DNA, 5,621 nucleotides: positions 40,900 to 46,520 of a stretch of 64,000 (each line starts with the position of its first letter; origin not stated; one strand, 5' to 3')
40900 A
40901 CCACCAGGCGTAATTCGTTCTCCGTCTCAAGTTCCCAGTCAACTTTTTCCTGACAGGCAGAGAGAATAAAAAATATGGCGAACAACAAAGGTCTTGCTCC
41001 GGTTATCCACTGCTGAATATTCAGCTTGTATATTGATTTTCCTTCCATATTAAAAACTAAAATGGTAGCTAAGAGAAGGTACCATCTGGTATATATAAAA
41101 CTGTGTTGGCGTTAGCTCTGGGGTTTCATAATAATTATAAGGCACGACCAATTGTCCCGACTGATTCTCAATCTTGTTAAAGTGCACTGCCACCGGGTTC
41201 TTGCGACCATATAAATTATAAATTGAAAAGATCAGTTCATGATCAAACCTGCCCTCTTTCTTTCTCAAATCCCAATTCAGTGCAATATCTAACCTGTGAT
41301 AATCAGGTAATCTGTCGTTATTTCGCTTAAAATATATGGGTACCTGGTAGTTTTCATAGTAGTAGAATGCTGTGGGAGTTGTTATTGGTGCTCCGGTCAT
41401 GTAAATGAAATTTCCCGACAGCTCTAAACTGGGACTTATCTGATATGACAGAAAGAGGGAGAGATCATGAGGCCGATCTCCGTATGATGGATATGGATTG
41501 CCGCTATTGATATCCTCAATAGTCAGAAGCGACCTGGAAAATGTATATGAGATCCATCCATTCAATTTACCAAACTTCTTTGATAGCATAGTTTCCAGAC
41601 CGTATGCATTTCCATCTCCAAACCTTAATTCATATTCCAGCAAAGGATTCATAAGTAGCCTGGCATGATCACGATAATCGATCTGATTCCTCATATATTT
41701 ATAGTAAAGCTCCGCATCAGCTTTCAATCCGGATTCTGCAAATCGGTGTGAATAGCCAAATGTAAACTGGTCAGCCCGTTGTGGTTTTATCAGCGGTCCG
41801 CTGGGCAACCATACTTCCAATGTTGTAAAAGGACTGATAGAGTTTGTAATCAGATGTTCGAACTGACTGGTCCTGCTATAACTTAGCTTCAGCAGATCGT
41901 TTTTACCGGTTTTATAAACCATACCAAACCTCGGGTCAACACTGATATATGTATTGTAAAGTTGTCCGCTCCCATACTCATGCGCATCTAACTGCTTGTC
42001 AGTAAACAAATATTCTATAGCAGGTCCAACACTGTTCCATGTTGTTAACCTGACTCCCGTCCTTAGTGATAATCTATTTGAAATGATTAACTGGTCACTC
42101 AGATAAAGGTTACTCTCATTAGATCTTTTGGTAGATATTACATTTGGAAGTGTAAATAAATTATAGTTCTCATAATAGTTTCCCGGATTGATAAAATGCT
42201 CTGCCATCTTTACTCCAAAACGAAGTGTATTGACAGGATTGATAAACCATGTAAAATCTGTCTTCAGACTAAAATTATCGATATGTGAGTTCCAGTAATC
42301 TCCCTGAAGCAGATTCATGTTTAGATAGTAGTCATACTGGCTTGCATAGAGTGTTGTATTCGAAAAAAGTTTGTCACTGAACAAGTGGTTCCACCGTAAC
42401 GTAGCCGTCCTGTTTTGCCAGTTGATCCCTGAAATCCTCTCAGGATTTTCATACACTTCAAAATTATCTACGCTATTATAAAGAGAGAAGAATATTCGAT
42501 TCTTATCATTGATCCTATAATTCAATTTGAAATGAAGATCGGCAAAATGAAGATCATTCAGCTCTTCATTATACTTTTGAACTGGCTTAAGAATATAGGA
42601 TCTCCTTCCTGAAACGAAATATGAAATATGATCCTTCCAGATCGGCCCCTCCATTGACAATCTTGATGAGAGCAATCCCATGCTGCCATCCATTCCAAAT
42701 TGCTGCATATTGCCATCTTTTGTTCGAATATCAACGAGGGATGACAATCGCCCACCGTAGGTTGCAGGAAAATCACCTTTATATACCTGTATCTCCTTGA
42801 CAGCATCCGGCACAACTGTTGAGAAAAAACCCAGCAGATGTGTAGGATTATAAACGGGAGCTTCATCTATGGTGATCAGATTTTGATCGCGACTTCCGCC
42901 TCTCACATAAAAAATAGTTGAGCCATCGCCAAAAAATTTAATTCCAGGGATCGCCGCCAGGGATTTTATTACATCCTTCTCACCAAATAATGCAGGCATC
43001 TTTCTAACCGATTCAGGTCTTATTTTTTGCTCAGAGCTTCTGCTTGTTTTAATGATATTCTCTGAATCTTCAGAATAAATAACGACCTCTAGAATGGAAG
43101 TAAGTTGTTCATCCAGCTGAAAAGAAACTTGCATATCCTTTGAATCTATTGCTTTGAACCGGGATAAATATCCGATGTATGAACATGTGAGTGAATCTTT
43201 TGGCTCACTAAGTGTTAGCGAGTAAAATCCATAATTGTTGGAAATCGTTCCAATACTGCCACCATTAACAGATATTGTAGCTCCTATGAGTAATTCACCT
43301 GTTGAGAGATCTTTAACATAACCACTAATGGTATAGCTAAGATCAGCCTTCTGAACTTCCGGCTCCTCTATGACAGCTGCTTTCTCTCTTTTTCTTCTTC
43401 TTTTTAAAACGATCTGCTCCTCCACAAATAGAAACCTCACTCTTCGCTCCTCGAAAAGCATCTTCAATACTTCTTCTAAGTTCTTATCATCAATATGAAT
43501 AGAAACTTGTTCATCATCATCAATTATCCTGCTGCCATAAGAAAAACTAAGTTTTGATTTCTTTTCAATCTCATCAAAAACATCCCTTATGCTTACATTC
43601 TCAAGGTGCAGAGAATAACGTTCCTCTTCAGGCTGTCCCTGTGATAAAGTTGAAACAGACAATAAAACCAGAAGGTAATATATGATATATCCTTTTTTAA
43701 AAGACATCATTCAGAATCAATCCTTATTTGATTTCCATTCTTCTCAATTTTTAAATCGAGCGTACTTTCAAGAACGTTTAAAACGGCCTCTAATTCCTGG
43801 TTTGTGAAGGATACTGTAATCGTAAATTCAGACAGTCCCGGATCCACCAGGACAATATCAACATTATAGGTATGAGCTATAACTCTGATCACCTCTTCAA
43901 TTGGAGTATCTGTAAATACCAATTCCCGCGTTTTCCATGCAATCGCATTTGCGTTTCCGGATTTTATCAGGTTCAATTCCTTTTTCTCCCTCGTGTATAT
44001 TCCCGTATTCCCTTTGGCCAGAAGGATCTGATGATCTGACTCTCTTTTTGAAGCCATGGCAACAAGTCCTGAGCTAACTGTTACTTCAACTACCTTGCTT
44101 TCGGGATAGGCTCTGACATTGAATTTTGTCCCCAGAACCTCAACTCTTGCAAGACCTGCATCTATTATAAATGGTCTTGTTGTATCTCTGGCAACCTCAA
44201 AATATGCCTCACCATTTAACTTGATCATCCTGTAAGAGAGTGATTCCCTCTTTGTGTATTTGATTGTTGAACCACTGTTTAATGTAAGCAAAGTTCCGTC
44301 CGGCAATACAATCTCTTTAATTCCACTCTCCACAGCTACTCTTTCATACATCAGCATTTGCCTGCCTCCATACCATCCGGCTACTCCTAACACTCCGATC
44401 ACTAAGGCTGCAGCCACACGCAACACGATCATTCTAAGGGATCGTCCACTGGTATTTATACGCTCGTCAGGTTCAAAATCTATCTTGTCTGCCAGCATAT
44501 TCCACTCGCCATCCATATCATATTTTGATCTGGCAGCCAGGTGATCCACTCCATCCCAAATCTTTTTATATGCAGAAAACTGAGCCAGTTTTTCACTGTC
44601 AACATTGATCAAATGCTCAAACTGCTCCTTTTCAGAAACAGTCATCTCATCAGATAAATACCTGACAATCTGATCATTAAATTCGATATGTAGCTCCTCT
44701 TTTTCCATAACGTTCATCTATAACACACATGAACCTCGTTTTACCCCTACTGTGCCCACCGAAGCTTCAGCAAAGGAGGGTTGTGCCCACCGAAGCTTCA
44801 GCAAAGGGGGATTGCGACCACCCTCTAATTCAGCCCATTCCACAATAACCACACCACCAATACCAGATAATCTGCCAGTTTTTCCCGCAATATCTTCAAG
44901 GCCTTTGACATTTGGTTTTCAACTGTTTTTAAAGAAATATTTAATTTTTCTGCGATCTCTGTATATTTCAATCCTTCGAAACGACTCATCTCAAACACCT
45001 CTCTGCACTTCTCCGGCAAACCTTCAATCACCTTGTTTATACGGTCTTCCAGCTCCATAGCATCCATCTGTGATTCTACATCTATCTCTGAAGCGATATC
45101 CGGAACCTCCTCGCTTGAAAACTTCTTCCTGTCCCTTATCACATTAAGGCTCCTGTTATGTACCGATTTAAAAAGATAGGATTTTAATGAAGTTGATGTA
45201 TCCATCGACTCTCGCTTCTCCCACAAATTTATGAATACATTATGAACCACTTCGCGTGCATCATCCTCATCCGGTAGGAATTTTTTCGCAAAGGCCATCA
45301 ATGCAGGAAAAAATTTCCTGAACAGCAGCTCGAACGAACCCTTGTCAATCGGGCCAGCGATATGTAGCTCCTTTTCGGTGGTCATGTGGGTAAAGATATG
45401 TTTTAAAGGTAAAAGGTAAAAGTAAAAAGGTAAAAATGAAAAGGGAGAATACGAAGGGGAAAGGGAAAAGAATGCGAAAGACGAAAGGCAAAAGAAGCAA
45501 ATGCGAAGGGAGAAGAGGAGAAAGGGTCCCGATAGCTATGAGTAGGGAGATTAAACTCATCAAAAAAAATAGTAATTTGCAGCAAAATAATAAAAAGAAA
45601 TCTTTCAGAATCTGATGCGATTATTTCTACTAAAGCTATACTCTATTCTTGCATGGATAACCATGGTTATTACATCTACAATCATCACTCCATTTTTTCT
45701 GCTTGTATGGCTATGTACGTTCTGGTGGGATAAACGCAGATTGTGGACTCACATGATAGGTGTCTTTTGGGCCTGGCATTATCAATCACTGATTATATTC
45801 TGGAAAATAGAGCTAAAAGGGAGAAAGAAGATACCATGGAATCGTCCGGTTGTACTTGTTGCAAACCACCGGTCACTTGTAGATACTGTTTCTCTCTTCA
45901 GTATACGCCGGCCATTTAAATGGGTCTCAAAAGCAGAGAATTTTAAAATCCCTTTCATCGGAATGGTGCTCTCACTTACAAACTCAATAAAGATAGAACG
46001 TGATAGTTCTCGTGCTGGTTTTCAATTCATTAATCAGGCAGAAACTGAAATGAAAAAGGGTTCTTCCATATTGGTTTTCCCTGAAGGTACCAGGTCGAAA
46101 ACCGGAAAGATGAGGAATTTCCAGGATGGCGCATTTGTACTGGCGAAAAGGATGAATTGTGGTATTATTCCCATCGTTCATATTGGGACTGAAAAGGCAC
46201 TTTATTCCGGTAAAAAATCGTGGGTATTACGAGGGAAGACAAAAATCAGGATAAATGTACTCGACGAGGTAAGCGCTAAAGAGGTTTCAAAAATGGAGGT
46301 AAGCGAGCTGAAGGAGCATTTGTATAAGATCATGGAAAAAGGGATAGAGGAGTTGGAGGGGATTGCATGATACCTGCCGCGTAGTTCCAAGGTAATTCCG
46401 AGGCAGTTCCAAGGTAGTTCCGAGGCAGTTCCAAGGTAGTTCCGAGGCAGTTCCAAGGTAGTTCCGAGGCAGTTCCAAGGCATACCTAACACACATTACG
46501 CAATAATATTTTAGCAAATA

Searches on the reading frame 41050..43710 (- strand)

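Call 61: search_protein_families(library=pfam, proteins=[window:41050-43710:-], max_evalue=0.00001)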
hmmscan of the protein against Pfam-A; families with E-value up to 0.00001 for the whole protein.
window:41050-43710:- (886 aa): 2 families
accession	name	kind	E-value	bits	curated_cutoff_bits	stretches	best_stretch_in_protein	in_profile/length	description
PF13715.12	CarbopepD_reg_2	-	1.5e-13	51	32.2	1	128-211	1-88/88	CarboxypepD_reg-like domain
PF07715.20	Plug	-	3e-09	37.8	23.9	1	243-321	21-102/107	TonB-dependent Receptor Plug Domain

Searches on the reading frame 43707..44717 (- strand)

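Call 61: search_protein_families(library=pfam, proteins=[window:43707-44717:-], max_evalue=0.00001)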
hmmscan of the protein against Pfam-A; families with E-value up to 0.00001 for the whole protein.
window:43707-44717:- (336 aa): 2 families
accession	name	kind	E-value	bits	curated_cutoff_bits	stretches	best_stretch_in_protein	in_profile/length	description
PF04773.18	FecR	-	6.1e-18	65.5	24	1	131-219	8-96/97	FecR protein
PF16344.10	FecR_C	-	1.6e-16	60.5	24.4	1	266-333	2-70/70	FecR, C-terminal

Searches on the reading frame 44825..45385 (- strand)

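Call 61: search_protein_families(library=pfam, proteins=[window:44825-45385:-], max_evalue=0.00001)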
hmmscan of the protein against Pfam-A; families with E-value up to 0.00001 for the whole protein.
window:44825-45385:- (186 aa): 4 families
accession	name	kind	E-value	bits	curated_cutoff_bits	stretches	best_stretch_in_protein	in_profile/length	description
PF08281.18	Sigma70_r4_2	-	1.5e-17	63.4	25.7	1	115-165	3-53/54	Sigma-70, region 4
PF04542.20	Sigma70_r2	-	9.3e-12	45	24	1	21-88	1-70/71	Sigma-70 region 2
PF04545.22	Sigma70_r4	-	1e-10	41.4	24.1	1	120-168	2-50/50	Sigma-70, region 4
PF07638.17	Sigma70_ECF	-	1.4e-09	38.6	21.1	1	96-171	110-180/185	ECF sigma factor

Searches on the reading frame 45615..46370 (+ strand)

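Call 61: search_protein_families(library=pfam, proteins=[window:45615-46370:+], max_evalue=0.00001)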
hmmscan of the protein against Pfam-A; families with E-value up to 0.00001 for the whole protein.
window:45615-46370:+ (251 aa): 1 family
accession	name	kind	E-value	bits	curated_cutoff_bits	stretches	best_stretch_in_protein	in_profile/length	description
PF01553.26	Acyltransferase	-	1.2e-25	90.3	23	1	64-189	1-131/132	Acyltransferase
